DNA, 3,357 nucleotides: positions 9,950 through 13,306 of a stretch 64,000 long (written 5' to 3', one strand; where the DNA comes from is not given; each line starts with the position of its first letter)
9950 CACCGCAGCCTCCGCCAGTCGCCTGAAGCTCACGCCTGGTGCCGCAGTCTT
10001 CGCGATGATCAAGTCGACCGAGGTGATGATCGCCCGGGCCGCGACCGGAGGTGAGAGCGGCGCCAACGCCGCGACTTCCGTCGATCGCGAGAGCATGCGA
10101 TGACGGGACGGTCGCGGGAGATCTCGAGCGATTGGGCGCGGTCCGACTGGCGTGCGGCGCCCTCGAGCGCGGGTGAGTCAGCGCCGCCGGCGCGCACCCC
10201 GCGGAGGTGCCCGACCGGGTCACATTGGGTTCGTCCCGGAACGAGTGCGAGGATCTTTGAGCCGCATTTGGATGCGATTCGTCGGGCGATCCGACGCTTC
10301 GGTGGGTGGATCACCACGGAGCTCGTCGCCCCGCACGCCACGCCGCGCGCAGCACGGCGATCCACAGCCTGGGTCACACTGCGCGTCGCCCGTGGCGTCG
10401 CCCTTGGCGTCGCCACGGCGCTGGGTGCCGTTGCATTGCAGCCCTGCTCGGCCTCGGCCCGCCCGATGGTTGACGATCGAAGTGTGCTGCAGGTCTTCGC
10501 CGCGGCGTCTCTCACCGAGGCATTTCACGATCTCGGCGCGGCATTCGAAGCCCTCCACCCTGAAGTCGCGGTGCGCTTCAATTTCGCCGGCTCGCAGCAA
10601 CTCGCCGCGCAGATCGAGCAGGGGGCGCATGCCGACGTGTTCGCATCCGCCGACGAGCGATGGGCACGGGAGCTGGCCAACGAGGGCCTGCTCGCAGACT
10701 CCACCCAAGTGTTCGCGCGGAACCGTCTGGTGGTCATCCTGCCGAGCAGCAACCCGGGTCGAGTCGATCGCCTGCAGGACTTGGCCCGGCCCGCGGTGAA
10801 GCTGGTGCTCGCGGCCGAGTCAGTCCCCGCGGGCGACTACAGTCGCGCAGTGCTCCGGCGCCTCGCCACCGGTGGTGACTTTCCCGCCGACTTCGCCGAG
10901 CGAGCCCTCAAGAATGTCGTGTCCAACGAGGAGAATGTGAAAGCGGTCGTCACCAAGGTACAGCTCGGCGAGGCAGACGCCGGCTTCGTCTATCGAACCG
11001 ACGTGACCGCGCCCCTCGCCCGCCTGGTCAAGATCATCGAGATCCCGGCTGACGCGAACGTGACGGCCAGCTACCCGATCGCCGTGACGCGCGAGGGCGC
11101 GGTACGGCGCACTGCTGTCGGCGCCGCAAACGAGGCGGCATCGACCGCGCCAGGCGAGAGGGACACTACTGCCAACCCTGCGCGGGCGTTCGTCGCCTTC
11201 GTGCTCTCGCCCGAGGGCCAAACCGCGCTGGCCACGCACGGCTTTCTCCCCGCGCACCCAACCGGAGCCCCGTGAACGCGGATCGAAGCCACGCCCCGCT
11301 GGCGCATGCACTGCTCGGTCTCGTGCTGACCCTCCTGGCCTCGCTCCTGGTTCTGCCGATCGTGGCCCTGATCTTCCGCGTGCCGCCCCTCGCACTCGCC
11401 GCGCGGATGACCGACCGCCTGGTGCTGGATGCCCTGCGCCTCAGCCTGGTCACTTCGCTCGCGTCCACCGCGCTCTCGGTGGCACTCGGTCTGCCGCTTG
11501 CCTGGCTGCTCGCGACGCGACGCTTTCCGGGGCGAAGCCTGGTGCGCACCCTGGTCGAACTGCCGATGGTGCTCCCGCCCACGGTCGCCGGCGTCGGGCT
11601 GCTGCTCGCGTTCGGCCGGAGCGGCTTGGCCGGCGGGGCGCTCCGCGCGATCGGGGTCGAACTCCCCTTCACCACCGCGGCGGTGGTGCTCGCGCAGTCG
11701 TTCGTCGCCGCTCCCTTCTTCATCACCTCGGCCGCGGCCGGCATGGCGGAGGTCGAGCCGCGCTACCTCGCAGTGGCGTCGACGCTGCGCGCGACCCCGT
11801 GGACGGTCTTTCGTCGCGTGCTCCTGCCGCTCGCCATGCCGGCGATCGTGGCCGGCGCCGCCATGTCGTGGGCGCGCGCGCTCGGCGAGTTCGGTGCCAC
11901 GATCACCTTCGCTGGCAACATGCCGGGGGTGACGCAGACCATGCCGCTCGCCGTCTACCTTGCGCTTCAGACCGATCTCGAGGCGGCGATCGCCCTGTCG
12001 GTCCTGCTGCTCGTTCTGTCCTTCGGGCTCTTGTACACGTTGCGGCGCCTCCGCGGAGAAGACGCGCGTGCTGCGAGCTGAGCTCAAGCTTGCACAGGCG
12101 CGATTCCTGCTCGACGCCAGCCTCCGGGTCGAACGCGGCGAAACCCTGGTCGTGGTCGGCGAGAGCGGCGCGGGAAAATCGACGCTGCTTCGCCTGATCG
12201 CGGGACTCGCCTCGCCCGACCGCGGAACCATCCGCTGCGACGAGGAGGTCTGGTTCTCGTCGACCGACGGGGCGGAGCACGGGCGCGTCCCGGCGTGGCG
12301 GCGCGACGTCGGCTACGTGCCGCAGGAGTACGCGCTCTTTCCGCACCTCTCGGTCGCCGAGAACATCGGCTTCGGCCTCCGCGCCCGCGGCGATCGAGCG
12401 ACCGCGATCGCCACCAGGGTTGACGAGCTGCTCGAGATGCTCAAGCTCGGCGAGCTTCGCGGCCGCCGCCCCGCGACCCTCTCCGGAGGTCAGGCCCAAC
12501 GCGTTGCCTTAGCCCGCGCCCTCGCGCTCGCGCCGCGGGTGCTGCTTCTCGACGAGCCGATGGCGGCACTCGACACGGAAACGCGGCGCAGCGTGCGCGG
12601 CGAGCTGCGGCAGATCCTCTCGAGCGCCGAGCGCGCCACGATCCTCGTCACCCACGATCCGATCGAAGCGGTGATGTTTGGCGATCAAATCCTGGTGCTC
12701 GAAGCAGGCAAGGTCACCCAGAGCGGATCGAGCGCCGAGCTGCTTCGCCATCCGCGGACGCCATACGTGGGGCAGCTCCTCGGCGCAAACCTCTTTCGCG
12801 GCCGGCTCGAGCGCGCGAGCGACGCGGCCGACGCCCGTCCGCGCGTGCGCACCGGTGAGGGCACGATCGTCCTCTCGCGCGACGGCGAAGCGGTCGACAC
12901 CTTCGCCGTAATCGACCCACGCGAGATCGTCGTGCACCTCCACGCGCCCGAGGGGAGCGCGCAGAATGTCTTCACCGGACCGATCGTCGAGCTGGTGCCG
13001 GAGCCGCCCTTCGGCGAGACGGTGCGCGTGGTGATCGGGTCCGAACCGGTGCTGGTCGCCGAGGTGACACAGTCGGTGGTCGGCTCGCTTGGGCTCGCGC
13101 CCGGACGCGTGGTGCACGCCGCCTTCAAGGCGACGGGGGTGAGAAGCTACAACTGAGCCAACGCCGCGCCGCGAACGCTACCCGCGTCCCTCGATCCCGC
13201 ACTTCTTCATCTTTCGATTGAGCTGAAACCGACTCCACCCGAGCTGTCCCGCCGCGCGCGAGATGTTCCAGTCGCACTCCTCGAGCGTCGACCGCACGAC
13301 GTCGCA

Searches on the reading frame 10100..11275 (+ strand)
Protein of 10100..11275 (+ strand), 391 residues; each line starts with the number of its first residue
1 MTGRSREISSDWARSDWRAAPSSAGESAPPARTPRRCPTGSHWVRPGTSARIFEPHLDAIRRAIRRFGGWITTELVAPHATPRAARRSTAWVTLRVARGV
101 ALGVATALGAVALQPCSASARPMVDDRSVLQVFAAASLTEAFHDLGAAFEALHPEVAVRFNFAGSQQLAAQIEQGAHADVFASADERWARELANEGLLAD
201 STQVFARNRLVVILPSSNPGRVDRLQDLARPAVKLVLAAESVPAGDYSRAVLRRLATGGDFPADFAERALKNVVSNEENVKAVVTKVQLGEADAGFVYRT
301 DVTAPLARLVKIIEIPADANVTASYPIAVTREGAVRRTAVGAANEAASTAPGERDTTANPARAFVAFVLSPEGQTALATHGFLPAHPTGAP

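Call 11: search_protein_families(library=pfam, proteins=[window:10100-11275:+], max_evalue=0.001)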
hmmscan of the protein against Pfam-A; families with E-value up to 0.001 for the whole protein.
window:10100-11275:+ (391 aa): 3 families
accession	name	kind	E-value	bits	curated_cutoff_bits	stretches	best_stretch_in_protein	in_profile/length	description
PF13531.11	SBP_bac_11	-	2.1e-50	172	25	1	130-382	1-226/227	Bacterial extracellular solute-binding protein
PF01547.30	SBP_bac_1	-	1.5e-23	84.7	26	1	135-374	1-306/307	Bacterial extracellular solute-binding protein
PF12849.12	PBP_like_2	-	0.00067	19.9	27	0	130-240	12-119/267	PBP superfamily domain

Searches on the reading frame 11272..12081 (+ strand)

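Call 11: search_protein_families(library=pfam, proteins=[window:11272-12081:+], max_evalue=0.001)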
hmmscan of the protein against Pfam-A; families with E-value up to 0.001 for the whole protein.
window:11272-12081:+ (269 aa): 1 family
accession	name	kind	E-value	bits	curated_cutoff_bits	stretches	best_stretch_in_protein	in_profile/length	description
PF00528.27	BPD_transp_1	-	3.2e-16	60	26.4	1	73-255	1-175/184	Binding-protein-dependent transport system inner membrane component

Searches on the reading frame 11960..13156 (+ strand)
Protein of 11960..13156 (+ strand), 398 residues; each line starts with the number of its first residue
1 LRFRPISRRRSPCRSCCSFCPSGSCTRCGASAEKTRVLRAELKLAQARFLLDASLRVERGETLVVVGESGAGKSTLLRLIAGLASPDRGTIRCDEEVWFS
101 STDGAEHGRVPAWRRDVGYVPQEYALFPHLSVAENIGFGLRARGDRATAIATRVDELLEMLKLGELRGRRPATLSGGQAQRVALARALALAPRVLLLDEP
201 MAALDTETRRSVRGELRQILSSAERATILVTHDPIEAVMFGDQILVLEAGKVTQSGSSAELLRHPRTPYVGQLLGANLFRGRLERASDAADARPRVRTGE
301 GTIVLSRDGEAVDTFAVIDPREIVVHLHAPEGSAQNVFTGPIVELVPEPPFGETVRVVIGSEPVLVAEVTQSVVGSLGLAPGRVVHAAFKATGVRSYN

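Call 11: search_protein_families(library=pfam, proteins=[window:11960-13156:+], max_evalue=0.001)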
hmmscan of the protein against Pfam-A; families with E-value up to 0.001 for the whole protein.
window:11960-13156:+ (398 aa): 5 families
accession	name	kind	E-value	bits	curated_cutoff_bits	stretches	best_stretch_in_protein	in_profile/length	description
PF00005.33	ABC_tran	-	3.3e-37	128.6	25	1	52-202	3-137/137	ABC transporter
PF13304.12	AAA_21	-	9.4e-09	36.2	27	1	157-234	221-300/304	AAA domain, putative AbiEii toxin, Type IV TA system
PF03459.23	TOBE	-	1.2e-07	32.3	22.3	1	333-394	2-62/64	TOBE domain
PF13191.12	AAA_16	-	1.8e-06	29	32.6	1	48-230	10-136/167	AAA ATPase domain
PF13401.12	AAA_22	-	0.00072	20.3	27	0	62-106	7-33/130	AAA domain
